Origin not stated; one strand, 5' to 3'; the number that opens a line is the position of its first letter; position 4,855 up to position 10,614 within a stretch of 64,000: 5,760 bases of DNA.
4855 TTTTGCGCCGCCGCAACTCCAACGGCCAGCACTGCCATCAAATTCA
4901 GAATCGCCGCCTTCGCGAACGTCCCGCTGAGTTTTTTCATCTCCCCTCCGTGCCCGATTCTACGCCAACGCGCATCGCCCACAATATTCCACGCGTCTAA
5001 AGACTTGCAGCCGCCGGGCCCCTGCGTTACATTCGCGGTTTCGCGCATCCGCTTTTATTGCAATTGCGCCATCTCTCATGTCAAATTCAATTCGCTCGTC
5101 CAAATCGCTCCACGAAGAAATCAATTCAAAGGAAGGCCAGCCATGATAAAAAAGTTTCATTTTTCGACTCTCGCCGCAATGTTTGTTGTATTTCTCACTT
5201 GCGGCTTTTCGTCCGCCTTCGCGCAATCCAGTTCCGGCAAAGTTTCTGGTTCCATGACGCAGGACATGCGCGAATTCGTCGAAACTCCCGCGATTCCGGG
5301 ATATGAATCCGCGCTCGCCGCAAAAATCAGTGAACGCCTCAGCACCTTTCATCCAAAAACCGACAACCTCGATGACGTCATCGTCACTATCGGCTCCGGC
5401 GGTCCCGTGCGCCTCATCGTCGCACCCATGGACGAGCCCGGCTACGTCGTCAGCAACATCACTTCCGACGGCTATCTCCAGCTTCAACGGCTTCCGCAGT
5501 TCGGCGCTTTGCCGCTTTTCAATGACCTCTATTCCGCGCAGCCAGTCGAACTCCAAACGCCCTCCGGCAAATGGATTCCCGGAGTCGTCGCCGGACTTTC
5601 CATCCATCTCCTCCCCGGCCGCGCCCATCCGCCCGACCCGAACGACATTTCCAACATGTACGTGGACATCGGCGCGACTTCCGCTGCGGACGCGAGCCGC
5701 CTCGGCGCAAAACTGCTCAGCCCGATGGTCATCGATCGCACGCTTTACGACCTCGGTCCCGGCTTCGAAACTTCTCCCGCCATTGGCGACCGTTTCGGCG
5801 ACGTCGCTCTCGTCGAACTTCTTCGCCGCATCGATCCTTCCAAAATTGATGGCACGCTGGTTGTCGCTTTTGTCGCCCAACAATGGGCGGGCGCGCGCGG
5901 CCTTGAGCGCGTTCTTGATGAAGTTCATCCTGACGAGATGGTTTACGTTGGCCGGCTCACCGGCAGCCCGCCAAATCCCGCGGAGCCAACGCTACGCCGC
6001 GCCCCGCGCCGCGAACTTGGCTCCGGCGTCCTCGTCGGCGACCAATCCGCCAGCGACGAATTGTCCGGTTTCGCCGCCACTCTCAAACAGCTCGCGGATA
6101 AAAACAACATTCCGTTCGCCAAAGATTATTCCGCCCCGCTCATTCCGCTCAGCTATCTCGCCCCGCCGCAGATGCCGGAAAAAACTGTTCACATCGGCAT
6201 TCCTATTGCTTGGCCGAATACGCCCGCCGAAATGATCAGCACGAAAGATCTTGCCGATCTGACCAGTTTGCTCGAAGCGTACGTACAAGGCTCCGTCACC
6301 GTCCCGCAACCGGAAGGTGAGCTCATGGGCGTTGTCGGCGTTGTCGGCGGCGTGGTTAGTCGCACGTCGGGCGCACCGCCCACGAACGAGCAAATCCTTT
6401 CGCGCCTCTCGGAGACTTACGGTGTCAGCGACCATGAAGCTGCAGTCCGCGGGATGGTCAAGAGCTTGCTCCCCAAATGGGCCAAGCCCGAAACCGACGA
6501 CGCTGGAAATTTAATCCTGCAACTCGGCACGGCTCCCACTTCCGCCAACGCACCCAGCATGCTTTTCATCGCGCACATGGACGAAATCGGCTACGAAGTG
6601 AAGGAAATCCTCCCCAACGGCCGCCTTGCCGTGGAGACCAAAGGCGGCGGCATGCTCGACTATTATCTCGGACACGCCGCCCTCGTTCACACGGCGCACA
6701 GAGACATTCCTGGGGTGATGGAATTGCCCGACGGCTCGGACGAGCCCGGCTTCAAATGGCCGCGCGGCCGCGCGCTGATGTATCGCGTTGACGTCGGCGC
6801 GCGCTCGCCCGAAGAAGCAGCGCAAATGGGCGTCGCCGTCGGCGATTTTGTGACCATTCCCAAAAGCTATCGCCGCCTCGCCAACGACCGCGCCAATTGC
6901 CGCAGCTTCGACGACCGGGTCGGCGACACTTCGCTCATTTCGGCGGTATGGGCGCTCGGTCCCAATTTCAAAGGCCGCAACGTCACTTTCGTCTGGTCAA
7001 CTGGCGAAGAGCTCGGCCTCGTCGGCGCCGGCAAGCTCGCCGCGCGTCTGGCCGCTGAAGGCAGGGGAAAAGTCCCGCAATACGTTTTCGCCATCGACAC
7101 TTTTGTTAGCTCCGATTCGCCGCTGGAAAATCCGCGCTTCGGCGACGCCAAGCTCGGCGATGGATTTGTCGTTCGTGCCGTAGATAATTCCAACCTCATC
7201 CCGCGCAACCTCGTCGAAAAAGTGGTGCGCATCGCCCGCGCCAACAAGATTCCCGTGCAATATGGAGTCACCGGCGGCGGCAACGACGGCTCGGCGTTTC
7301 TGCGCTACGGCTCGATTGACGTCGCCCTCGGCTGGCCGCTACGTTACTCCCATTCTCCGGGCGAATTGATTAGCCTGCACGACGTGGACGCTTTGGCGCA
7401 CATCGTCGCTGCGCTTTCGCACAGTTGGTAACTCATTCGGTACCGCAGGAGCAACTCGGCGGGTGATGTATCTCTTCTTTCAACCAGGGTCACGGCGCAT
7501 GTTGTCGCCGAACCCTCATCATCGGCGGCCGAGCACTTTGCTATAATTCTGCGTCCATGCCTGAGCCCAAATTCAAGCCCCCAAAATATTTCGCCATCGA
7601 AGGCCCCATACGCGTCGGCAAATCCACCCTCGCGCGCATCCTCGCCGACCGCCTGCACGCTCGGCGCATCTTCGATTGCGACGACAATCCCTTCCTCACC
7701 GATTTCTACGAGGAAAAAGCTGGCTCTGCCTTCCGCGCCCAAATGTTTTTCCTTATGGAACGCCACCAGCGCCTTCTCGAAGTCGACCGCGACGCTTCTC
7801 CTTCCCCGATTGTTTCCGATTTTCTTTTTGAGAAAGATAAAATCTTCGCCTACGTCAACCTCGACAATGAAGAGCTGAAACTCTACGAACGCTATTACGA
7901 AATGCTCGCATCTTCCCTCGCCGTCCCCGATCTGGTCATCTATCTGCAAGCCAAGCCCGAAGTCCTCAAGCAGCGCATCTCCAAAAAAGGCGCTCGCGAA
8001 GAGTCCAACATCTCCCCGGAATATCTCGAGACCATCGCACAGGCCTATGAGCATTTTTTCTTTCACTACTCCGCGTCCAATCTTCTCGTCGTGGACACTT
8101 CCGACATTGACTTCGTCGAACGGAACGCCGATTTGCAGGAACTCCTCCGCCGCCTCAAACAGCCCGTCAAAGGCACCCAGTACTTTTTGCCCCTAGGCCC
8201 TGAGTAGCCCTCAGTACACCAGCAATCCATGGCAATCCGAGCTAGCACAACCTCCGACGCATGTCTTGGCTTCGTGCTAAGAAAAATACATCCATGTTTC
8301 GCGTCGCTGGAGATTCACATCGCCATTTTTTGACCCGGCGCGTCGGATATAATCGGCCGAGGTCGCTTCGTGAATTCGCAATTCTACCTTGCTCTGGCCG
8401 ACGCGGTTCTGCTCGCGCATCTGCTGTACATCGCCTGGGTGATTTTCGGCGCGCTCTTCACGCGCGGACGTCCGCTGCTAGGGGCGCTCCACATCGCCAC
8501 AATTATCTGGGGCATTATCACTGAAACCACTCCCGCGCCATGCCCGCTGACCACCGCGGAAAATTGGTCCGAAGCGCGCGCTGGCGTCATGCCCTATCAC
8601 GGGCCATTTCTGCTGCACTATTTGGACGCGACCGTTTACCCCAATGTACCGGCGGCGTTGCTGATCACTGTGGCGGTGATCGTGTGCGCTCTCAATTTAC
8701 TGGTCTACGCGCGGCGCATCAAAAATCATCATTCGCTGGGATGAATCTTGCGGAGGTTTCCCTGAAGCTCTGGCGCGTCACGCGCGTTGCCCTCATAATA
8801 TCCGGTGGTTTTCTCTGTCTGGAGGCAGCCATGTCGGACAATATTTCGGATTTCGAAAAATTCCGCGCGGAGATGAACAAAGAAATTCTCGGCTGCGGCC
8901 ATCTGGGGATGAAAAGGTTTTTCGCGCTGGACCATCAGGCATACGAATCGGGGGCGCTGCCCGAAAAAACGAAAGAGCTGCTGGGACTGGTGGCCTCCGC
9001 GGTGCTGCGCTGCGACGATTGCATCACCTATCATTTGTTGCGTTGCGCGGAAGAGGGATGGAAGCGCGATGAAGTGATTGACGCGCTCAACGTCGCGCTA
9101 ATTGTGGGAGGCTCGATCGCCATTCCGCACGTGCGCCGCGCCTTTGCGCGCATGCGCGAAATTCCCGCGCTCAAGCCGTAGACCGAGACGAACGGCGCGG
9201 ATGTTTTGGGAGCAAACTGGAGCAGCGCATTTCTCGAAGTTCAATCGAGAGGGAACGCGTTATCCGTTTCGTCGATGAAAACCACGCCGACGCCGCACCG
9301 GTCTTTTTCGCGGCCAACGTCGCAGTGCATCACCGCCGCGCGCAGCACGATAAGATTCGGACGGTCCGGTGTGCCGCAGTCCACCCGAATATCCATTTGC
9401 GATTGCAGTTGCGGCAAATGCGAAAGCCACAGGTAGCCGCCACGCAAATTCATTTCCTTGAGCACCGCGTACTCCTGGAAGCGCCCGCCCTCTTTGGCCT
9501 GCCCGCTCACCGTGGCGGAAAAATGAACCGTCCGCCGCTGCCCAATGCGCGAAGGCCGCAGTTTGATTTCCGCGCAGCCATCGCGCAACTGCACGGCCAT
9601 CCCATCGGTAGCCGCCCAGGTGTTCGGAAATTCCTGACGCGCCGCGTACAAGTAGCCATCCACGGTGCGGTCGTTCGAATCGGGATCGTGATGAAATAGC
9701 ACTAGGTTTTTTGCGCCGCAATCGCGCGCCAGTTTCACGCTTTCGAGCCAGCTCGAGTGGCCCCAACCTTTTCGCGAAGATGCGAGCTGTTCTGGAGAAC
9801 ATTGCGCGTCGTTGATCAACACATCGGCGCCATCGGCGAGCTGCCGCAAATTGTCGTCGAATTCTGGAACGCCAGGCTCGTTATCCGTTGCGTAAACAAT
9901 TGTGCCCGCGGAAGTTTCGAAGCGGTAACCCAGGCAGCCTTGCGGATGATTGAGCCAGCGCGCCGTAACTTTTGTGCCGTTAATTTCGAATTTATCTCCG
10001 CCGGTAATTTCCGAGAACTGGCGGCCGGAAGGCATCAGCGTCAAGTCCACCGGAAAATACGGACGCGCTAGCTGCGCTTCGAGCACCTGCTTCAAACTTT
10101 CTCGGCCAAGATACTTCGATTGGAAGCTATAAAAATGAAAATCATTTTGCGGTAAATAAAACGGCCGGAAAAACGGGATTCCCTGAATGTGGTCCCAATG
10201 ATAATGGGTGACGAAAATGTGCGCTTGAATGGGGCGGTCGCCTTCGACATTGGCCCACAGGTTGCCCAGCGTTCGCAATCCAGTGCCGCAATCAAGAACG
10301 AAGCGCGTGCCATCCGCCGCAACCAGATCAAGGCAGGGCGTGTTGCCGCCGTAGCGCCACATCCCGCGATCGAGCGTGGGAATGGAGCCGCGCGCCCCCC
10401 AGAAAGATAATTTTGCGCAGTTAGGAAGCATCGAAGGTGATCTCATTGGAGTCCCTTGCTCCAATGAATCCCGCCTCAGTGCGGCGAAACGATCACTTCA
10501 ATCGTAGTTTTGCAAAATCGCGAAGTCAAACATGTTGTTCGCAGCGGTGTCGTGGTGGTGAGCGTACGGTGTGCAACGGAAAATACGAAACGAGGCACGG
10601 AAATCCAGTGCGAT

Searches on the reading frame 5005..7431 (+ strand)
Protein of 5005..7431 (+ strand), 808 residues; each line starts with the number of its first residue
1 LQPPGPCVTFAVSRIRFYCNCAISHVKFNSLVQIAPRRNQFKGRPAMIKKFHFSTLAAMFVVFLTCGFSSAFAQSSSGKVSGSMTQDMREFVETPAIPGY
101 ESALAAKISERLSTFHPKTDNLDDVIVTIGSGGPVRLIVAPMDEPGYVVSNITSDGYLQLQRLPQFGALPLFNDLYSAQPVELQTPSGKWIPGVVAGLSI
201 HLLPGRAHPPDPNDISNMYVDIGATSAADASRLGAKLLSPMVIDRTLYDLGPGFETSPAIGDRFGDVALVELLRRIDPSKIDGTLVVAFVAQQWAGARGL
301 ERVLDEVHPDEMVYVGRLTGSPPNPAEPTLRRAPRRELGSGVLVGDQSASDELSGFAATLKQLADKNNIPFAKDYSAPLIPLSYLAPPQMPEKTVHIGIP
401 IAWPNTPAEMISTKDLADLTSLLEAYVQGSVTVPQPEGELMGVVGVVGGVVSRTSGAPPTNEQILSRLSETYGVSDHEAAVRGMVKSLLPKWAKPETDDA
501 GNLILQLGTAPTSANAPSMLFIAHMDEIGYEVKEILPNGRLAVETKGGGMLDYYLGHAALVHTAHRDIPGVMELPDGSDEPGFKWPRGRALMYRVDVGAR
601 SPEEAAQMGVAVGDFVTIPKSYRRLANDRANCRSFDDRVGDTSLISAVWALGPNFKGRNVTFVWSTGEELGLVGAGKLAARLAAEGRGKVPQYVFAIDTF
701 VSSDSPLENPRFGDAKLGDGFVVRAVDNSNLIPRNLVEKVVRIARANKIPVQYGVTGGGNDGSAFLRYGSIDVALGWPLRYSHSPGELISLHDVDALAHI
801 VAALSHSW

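Call 33: search_protein_families(library=pfam, proteins=[window:5005-7431:+], max_evalue=0.00001)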
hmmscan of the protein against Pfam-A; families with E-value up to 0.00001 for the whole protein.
window:5005-7431:+ (808 aa): 1 family
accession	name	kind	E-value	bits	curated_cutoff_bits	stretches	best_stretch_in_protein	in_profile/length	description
PF05343.19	Peptidase_M42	-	3e-81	273.2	23.2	2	509-798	6-290/292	M42 glutamyl aminopeptidase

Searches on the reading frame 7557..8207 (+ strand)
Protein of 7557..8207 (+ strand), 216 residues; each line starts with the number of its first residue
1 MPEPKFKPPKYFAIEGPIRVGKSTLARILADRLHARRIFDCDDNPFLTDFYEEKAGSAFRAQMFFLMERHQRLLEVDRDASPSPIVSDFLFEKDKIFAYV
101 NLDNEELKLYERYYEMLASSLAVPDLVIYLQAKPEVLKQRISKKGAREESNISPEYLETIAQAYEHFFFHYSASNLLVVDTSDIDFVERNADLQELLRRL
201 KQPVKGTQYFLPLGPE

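Call 33: search_protein_families(library=pfam, proteins=[window:7557-8207:+], max_evalue=0.00001)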
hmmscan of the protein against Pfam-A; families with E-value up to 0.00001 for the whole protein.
window:7557-8207:+ (216 aa): 3 families
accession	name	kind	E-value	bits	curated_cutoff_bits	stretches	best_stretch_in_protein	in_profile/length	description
PF01712.25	dNK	-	1.5e-33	116.8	27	1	12-202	1-200/203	Deoxynucleoside kinase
PF13238.12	AAA_18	-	2e-08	35.2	29.4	1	14-149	3-116/128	AAA domain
PF02223.23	Thymidylate_kin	-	2e-07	31.3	27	0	114-182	108-175/185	Thymidylate kinase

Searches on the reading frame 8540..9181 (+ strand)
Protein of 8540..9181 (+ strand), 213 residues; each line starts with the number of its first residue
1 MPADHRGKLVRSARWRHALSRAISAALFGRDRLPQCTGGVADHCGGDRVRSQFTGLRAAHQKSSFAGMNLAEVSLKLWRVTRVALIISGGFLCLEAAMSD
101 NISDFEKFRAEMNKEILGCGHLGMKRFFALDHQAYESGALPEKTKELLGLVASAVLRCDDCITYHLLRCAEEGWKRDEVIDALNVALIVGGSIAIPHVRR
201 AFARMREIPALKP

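Call 33: search_protein_families(library=pfam, proteins=[window:8540-9181:+], max_evalue=0.00001)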
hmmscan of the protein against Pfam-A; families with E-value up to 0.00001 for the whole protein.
window:8540-9181:+ (213 aa): 1 family
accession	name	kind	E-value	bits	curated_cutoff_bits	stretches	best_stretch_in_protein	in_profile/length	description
PF02627.25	CMD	-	2.9e-15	56.5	23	1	124-202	4-82/84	Carboxymuconolactone decarboxylase family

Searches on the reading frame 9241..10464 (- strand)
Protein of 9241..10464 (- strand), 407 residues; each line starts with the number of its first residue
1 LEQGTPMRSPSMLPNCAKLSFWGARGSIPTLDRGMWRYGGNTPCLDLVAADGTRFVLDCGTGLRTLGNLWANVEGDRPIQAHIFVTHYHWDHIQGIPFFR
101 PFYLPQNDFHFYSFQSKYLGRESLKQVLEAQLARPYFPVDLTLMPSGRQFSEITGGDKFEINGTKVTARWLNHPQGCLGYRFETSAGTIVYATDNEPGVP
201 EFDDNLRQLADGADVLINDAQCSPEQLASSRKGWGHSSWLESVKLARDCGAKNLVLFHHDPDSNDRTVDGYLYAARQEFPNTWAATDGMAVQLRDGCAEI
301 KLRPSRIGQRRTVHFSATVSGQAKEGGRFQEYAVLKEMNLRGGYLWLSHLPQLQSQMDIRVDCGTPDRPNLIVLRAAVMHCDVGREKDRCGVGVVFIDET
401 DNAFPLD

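Call 33: search_protein_families(library=pfam, proteins=[window:9241-10464:-], max_evalue=0.00001)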
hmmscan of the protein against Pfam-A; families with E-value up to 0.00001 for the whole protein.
window:9241-10464:- (407 aa): 2 families
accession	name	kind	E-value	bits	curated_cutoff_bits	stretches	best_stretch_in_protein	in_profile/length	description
PF12706.13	Lactamase_B_2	-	1.7e-21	77.2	27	1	53-259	1-200/200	Beta-lactamase superfamily domain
PF00753.33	Lactamase_B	-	1.1e-06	29.2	22.7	0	47-99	10-63/196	Metallo-beta-lactamase superfamily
